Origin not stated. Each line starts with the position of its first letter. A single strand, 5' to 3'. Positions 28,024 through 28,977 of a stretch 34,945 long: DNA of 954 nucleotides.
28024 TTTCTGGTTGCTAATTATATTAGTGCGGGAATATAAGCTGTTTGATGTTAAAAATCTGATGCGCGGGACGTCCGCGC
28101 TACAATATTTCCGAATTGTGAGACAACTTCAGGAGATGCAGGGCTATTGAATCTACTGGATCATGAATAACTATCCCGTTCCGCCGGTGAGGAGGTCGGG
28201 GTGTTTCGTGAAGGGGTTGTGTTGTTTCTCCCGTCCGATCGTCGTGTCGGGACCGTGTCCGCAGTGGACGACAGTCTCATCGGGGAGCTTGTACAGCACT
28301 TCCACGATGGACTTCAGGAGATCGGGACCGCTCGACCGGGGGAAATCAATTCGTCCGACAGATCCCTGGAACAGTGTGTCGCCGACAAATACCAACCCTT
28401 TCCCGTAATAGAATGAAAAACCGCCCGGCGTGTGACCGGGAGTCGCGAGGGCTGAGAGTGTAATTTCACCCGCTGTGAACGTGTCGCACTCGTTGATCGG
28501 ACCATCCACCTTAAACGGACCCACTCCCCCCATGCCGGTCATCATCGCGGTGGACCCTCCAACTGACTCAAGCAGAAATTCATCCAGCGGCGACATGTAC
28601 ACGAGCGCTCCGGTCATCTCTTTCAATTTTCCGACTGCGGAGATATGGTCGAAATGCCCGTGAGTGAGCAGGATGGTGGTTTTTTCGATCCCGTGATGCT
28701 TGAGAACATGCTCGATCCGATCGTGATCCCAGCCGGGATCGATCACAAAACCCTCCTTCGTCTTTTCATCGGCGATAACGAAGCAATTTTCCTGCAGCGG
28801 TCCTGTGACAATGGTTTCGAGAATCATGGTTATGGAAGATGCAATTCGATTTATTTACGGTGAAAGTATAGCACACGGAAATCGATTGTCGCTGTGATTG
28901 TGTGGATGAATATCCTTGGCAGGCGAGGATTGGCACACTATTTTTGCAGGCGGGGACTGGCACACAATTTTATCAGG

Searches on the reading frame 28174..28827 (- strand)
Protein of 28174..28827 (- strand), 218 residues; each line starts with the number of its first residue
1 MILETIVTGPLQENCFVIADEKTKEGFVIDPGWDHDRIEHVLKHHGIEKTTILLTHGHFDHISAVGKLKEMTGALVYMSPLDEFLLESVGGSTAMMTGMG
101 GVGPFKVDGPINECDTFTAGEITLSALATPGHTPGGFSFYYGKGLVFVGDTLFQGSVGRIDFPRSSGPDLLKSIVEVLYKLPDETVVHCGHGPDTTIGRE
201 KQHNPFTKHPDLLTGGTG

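Call 76: search_protein_families(library=pfam, proteins=[window:28174-28827:-], max_evalue=0.001)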
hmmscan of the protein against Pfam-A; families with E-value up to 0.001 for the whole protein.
window:28174-28827:- (218 aa): 2 families
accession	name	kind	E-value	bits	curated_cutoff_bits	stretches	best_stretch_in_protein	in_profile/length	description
PF00753.33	Lactamase_B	-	5.4e-30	105.2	22.7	1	9-191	2-196/196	Metallo-beta-lactamase superfamily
PF12706.13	Lactamase_B_2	-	0.00013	22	27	1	27-77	3-61/200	Beta-lactamase superfamily domain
